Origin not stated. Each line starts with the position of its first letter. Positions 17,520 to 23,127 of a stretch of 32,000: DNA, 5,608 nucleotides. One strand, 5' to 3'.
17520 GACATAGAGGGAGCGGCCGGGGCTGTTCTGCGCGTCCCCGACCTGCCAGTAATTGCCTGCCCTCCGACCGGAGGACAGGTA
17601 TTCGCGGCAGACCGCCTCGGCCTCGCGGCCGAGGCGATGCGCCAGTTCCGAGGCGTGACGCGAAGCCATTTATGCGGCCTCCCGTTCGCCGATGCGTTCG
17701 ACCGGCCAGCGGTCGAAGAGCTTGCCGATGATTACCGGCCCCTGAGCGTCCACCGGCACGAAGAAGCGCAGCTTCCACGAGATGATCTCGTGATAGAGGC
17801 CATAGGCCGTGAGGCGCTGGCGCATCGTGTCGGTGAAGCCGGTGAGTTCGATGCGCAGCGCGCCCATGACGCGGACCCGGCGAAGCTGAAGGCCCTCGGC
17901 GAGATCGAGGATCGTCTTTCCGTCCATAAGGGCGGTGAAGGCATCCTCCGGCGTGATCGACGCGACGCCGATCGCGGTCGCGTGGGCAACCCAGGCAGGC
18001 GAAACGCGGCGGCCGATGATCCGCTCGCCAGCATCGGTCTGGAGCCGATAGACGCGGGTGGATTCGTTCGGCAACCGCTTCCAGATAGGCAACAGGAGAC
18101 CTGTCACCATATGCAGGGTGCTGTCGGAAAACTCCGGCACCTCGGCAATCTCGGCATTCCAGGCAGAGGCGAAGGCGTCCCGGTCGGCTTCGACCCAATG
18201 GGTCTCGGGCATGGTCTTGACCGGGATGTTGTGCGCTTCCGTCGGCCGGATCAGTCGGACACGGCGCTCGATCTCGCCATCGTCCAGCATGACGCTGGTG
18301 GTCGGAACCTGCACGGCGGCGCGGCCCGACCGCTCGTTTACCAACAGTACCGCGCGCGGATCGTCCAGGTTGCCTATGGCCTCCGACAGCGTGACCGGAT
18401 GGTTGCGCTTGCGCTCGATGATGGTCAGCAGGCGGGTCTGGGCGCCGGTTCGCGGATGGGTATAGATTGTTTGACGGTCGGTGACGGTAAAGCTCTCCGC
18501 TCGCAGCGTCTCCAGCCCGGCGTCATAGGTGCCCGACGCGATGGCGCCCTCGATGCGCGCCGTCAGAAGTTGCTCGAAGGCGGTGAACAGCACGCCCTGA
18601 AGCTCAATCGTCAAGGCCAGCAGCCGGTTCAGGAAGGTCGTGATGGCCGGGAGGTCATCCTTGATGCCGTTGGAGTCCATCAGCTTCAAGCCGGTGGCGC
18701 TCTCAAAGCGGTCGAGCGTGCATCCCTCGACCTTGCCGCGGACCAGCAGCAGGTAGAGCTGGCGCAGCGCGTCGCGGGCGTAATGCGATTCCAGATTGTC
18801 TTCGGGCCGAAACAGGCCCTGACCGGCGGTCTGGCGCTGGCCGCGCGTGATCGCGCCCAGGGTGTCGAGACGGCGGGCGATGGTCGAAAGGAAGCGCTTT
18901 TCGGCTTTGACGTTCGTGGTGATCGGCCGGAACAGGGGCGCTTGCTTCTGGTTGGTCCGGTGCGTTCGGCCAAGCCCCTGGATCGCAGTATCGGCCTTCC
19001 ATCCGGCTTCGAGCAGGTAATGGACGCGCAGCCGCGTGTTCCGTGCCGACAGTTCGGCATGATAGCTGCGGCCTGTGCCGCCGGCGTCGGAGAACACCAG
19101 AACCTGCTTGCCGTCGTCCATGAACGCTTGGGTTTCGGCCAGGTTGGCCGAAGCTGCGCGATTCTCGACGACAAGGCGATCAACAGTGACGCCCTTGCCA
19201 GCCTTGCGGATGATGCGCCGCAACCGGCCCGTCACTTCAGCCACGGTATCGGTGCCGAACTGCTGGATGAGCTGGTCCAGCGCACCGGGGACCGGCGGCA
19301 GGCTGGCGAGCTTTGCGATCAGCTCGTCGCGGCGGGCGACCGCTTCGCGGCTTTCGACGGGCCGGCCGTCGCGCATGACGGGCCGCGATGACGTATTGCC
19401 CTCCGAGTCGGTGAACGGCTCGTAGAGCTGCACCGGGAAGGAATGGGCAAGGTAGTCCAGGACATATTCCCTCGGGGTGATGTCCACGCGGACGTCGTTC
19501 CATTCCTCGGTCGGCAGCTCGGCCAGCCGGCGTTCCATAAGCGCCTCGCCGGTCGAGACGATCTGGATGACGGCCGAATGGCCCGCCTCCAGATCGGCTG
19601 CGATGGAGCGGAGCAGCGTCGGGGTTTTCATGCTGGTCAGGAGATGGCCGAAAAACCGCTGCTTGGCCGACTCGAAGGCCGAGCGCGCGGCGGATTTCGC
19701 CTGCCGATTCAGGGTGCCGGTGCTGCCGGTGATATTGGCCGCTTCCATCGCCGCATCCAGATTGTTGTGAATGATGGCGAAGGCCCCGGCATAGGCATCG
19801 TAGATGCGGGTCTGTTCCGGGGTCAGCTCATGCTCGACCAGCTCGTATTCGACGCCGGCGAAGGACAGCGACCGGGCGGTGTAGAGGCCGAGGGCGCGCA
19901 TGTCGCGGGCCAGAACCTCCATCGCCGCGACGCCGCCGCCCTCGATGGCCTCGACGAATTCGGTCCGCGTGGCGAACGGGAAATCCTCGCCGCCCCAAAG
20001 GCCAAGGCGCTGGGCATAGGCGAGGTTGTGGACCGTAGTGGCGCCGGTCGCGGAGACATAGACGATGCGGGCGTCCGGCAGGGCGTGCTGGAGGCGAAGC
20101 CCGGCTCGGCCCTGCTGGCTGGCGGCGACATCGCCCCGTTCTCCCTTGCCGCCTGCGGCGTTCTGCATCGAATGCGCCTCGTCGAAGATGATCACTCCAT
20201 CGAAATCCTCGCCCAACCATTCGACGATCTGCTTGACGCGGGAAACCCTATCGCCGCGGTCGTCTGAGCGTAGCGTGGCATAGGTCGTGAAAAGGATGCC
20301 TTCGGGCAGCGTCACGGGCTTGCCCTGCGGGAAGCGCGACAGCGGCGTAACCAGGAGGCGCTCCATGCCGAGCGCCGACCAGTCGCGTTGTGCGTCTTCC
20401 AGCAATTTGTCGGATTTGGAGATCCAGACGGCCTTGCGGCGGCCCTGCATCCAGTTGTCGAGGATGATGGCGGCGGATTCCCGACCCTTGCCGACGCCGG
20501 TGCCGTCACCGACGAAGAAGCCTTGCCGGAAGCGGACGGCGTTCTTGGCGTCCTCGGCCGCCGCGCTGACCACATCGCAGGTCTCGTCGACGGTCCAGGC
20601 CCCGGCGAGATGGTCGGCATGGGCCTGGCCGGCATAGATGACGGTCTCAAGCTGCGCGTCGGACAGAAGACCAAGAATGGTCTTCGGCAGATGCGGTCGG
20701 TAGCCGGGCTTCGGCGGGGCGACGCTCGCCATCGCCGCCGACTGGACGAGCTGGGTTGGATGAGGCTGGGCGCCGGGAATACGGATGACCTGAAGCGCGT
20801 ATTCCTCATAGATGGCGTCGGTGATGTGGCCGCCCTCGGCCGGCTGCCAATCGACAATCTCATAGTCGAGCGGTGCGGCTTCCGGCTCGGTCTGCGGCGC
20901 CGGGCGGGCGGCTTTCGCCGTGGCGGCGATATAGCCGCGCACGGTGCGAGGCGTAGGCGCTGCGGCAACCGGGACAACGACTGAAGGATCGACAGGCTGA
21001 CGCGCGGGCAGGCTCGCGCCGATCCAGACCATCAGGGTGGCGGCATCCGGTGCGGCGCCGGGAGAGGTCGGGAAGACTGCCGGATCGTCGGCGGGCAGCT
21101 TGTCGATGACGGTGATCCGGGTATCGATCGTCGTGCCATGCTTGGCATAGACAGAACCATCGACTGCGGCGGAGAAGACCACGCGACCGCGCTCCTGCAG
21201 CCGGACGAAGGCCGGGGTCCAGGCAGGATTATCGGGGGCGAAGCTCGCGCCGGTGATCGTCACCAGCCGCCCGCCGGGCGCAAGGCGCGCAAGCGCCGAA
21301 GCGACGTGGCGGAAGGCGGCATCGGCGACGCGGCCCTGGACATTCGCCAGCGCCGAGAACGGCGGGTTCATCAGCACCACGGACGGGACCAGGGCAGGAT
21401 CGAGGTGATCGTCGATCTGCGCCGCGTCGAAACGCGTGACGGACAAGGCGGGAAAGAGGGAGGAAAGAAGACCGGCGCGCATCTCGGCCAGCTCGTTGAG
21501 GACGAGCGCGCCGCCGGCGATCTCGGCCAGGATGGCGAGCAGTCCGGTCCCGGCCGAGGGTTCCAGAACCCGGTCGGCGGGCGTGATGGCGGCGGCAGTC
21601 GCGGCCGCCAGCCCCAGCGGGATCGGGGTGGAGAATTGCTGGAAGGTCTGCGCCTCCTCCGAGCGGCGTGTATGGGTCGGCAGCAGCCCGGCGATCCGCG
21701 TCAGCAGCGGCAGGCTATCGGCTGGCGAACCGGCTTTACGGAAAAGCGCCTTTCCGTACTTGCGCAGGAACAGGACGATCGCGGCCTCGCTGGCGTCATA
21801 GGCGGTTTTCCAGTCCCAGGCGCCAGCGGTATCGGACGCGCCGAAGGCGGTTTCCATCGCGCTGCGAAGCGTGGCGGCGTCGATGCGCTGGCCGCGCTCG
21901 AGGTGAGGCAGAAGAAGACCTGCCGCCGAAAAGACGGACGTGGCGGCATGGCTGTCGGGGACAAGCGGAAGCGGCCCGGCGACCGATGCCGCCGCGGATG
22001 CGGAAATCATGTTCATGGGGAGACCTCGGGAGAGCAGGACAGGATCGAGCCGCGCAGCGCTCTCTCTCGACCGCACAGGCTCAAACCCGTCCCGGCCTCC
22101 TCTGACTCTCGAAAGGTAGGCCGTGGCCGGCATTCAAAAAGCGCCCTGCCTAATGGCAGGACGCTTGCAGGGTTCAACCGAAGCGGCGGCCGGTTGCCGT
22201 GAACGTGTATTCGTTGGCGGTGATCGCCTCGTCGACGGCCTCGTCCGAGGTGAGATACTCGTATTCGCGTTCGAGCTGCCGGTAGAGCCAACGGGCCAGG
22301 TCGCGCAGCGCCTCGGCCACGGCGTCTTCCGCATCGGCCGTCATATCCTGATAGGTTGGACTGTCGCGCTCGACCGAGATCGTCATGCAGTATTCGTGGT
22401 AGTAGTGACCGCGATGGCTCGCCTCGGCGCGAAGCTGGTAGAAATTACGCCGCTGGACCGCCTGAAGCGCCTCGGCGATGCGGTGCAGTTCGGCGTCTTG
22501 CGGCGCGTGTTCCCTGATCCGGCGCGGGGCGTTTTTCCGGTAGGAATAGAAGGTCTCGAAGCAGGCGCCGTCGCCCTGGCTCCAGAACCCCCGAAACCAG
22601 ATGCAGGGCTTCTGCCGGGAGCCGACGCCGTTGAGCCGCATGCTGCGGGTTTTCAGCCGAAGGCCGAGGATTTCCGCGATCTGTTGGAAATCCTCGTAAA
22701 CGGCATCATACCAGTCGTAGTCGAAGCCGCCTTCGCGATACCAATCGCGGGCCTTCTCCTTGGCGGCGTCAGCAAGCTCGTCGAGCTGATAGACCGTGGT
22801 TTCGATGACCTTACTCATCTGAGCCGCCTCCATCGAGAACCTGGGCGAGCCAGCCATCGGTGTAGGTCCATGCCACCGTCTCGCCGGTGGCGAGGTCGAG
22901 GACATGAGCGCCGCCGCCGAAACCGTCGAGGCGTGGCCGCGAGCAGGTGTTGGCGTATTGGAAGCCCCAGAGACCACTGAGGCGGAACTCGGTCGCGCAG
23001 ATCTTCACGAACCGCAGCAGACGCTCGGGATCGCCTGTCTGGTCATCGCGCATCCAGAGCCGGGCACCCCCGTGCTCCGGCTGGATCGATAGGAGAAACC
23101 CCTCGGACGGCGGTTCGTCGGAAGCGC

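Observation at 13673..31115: An 18-kb leading-region-like island with uniform orientation toward the relaxase/oriT and many uncharacterised small genes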

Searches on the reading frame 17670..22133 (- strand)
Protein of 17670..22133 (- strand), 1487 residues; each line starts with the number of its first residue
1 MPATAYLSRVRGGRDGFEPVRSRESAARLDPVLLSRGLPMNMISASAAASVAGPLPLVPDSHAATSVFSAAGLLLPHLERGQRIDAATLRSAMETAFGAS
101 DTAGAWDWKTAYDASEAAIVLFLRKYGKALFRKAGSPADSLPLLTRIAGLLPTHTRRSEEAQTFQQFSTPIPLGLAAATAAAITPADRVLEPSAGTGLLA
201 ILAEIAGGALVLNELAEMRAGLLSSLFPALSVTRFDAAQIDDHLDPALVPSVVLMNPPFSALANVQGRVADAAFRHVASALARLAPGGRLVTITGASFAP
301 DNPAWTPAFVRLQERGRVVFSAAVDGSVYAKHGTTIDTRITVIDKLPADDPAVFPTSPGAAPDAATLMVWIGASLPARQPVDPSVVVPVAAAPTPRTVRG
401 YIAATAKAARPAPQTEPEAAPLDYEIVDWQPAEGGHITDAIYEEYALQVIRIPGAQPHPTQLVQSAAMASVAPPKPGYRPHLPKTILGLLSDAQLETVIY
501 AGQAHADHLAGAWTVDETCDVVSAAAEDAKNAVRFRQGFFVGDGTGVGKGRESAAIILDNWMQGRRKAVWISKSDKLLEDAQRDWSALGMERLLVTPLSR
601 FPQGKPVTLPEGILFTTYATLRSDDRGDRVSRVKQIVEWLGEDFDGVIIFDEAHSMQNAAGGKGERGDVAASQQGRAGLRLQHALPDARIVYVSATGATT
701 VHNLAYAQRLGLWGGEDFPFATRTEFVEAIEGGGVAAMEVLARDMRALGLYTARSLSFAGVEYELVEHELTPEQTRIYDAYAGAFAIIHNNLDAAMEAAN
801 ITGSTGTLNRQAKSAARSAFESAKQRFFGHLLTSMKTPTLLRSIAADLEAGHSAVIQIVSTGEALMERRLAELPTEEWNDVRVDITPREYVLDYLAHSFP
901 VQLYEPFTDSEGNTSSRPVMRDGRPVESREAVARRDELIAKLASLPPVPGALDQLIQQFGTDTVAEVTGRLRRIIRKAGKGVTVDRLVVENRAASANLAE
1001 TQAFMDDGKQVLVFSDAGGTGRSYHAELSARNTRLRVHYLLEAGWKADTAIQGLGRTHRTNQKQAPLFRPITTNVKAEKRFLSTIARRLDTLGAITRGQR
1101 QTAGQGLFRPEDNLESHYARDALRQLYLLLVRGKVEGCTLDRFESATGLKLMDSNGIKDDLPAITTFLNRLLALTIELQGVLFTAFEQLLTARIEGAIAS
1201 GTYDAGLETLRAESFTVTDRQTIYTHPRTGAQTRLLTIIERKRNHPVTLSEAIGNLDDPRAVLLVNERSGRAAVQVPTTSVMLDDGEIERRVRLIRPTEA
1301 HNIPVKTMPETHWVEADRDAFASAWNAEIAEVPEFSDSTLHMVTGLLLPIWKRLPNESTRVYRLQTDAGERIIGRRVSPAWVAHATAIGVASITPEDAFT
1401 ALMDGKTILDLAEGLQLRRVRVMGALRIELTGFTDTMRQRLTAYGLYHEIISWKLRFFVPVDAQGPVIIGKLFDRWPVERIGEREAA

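Call 5: search_protein_families(library=pfam, proteins=[window:17670-22133:-], max_evalue=0.01)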
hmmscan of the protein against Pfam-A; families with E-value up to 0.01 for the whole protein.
window:17670-22133:- (1487 aa): 3 families
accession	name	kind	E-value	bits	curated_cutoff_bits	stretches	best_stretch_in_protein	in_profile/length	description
PF13872.12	AAA_34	-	1.2e-121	405.8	27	1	457-780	1-306/306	P-loop containing NTP hydrolase pore-1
PF13871.12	Helicase_C_4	-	1e-97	327.6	30.5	1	951-1209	2-271/271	C-terminal domain on Strawberry notch homologue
PF04851.21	ResIII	-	9.6e-06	26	22.5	1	543-659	30-140/164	Type III restriction enzyme, res subunit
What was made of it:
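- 17670..22133 (-): 1487-aa N6-methyltransferase-like domain fused to a Strawberry-notch helicase. Call 5 (AAA_34 E = 1e-121, Helicase_C_4 E = 1e-97).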

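Call 97: search_protein_families(library=padloc, proteins=[window:17670-22133:-], max_evalue=0.001)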
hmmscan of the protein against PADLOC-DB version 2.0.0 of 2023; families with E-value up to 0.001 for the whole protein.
window:17670-22133:- (1487 aa): 1 family
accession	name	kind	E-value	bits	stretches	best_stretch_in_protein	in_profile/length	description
PDLC04134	mad2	-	2.7e-12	44.3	1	162-332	268-436/492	mads_2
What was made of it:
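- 17670..22133 (-): Call 97 (mad2 model, residues 162-332).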

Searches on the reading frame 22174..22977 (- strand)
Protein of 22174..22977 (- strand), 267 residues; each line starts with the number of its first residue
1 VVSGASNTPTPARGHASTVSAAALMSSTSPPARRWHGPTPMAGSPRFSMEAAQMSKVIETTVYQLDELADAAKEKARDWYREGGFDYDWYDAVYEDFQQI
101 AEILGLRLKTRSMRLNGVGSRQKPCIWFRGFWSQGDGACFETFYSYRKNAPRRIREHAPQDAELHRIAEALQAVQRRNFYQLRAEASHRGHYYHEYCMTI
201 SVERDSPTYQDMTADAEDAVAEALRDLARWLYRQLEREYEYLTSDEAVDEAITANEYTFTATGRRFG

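Call 5: search_protein_families(library=pfam, proteins=[window:22174-22977:-], max_evalue=0.01)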
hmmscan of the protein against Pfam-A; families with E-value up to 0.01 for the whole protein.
window:22174-22977:- (267 aa): 0 families

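Call 15: search_protein_families(library=ncbifam, proteins=[window:22174-22818:-], max_evalue=0.1)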
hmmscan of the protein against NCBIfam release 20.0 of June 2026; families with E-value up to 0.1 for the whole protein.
window:22174-22818:- (214 aa): 0 families

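Call 36: search_protein_families(library=phrogs, proteins=[window:22174-22818:-], max_evalue=0.01)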
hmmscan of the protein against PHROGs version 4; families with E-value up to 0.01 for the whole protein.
window:22174-22818:- (214 aa): 2 families
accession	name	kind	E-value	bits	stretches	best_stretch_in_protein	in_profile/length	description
phrog_5162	-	unknown function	5.6e-42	144.6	1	3-213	3-198/201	-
phrog_10310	-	unknown function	1.9e-07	32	1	4-59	5-61/212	-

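Call 60: search_solved_structures(query=A5, max_evalue=1)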
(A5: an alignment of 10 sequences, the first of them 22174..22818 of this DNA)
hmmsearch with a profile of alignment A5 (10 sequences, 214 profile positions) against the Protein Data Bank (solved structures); distinct sequences matched with E-value up to 1: 1.
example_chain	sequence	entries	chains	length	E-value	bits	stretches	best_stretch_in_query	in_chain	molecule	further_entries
9xpg_A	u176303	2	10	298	0.82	12.7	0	110-166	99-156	PHIKZ139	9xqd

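Call 63: find_homologous_proteins(query=window:22174-22818:-, max_evalue=0.001)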
Query window:22174-22818:- (214 aa): 4605 proteins with E <= 0.001 among 5398 candidates; the best 120 are listed.
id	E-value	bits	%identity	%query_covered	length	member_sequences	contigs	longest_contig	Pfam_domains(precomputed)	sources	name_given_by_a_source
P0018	1.2e-135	468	96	100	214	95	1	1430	-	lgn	-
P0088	8.5e-135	465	97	100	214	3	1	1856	-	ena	-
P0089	3.4e-134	463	97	100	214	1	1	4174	-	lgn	-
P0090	4.7e-127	440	91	100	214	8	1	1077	-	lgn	-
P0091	4.1e-126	437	88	100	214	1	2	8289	-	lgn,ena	-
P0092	8.2e-122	423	86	100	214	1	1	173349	-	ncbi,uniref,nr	ncbi:hypothetical protein FF80_03778 [Devosia sp. LC5]|uniref:hypothetical protein n=1 Tax=Devosia s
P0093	1.0e-120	419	85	100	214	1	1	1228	-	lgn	-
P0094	1.6e-119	416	84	100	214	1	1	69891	-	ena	-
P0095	3.0e-119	415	86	100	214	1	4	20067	-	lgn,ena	-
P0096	5.5e-119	414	84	100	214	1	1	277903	-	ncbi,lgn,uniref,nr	ncbi:antitoxin of toxin-antitoxin stability system [Pleomorphomonas carboxyditropha]|uniref:Antitoxi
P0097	1.3e-118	413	84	100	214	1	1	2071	-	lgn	-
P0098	3.7e-118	411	83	100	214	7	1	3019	-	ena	-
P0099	1.2e-117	409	81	100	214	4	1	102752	-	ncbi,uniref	ncbi:antitoxin of toxin-antitoxin stability system [Pseudaminobacter sp. NGMCC 1.201702]|uniref:anti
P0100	3.3e-117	408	84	100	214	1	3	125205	-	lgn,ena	-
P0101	1.4e-116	406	81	100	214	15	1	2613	-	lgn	-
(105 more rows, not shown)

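Call 71: predict_structure(alignment_id=A7)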
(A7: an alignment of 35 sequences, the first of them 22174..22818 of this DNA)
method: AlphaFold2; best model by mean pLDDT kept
length: 214 residues; sequences in the alignment: 35
mean_pLDDT: 86.3   pTM: 0.80
mean pLDDT of the five models: 86.3, 76.1, 59.8, 50.0, 46.5
residues with pLDDT >= 90: 110; 70-90: 79; 50-70: 23; < 50: 2
segments of 3 or more residues with pLDDT < 50: none
pLDDT, mean of each block of 10 residues (from residue 1): 85 95 90 78 94 90 73 73 82 92 97 95 79 82 87 64 88 94 89 93 93 87
secondary structure, 60 per line:
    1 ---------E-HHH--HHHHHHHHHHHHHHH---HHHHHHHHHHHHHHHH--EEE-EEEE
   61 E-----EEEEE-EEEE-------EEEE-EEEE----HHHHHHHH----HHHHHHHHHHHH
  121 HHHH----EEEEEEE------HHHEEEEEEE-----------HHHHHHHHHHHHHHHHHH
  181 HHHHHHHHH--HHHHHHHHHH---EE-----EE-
elements in order: H17-31 H35-50 E53-55 E57-61 E67-71 E73-76 E84-87 E89-92 H97-104 H109-124 E129-135 E145-151 H163-189 H192-201
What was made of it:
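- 22174..22818 (-): 214-aa unassigned protein. NCBI names it 'antitoxin of toxin-antitoxin stability system' (untested). Member of PHROG 5162. Call 71: pLDDT 86, pTM 0.80.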

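Call 75: fold_search(model_id=the predicted structure, library=pdb)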
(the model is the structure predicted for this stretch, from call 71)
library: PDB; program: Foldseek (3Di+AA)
matches with E <= 10: 182; with E <= 0.001: 0
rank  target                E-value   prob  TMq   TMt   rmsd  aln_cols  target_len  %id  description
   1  5wd6_A                2.0e-01  0.30  0.28  0.30  13.5       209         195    9  bovine salivary protein form 30b (released 2018-07-11)
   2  6o1t_A                3.9e-01  0.14  0.26  0.28  15.9       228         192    8  BOVINE SALIVARY PROTEIN FORM 30B WITH OLEIC ACID (released 2019-03-13)
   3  6o1t_B                5.2e-01  0.09  0.22  0.24  15.1       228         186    9  BOVINE SALIVARY PROTEIN FORM 30B WITH OLEIC ACID (released 2019-03-13)
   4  5eo6_A                6.9e-01  0.09  0.14  0.10  20.9       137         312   11  Coproporphyrinogen III oxidase (HemF) from Acinetobacter baumannii (released 2015-12-02)
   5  6cay_D                7.3e-01  0.14  0.23  0.28  15.2       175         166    8  Crystal structure of the first StART-like domain of Ysp2p/Lam2p in its apo and ergosterol-bound state. (released 2018-02-28)
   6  5yqj_A                7.7e-01  0.09  0.22  0.25  14.6       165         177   12  Crystal structure of the first StARkin domain of Lam4 (released 2018-01-31)
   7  5yqi                  8.7e-01  0.10  0.20  0.25  15.1       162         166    7  Crystal structure of the first StARkin domain of Lam2 (released 2018-01-31)
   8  5yqj_C                8.7e-01  0.09  0.22  0.26  14.7       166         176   11  Crystal structure of the first StARkin domain of Lam4 (released 2018-01-31)
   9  8sgm_A                9.2e-01  0.05  0.16  0.13  16.9       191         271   12  Crystal Structure of CD1d-lipid complexed with Beta-2-Microglobulin, TCR Alpha-Chain and TCR Beta-Chain (released 2024-04-24)
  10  5yqj_B                1.0e+00  0.06  0.19  0.22  15.3       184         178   12  Crystal structure of the first StARkin domain of Lam4 (released 2018-01-31)
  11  6cay_B                1.1e+00  0.10  0.22  0.27  15.0       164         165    8  Crystal structure of the first StART-like domain of Ysp2p/Lam2p in its apo and ergosterol-bound state. (released 2018-02-28)
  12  1usv_B                1.3e+00  0.15  0.23  0.31   9.5       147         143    5  The Structure of the complex between Aha1 and HSP90 (released 2004-01-29)
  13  5iuy_A                1.4e+00  0.06  0.18  0.10  21.0       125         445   10  Structural insights of the outer-membrane channel OprN (released 2016-07-06)
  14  1tw0_A                1.6e+00  0.04  0.15  0.19  16.1       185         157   14  Native crystal structure of SPE16 (released 2005-10-11)
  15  5azp_A                1.7e+00  0.04  0.16  0.09  19.3       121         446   15  Crystal structure of a membrane protein from Pseudomonas aeruginosa (released 2016-06-08)
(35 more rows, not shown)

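Call 96: fold_search(model_id=the predicted structure, library=viral)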
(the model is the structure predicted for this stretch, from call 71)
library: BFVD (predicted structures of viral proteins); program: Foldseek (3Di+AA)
matches with E <= 10: 299; with E <= 0.001: 5
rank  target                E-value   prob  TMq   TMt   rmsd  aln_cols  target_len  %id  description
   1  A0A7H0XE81            1.1e-07  1.00  0.59  0.61   5.6       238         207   25  Uncharacterized protein [Escherichia phage vb_EcoM_bov22_2]
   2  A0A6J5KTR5            5.7e-06  1.00  0.47  0.50   8.2       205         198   21  Uncharacterized protein [uncultured Caudovirales phage]
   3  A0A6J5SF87            4.3e-05  1.00  0.37  0.39  11.1       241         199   18  Uncharacterized protein [uncultured Caudovirales phage]
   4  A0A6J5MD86            1.0e-04  1.00  0.39  0.43  17.4       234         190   12  Uncharacterized protein [uncultured Caudovirales phage]
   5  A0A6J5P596            2.7e-04  1.00  0.44  0.49  11.7       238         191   16  Uncharacterized protein [uncultured Caudovirales phage]
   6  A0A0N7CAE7            2.0e-03  0.99  0.36  0.23  18.9       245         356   13  Uncharacterized protein [Salmonella phage 35]
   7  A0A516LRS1            4.1e-03  1.00  0.36  0.42   9.2       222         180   12  (no name in the UniProt tables at hand)
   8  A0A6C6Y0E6            1.3e-02  0.99  0.30  0.49   7.1       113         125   21  (no name in the UniProt tables at hand)
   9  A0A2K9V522            9.0e-02  0.84  0.39  0.45   7.2       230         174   13  Uncharacterized protein [Lactobacillus phage Satyr]
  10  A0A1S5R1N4            1.4e-01  0.20  0.21  0.24  20.1       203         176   11  Uncharacterized protein [Pseudomonas phage phiPMW]
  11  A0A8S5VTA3            1.7e-01  0.05  0.11  0.11  19.3       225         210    8  (no name in the UniProt tables at hand)
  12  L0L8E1                2.3e-01  0.66  0.39  0.44   7.4       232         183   10  Uncharacterized protein [Bacillus phage phiAGATE]
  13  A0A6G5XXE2            2.3e-01  0.13  0.22  0.20  19.9       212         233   10  (no name in the UniProt tables at hand)
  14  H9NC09                2.9e-01  0.18  0.22  0.31  18.6       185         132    9  (no name in the UniProt tables at hand)
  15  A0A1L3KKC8            4.1e-01  0.06  0.12  0.03  19.8       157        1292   13  (no name in the UniProt tables at hand)
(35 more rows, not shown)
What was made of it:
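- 22174..22818 (-): Call 96: uncharacterised phage proteins, best TM 0.59.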

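Call 97: search_protein_families(library=padloc, proteins=[window:22174-22818:-], max_evalue=0.001)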
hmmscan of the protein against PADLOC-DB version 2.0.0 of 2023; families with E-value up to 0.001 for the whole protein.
window:22174-22818:- (214 aa): 0 families
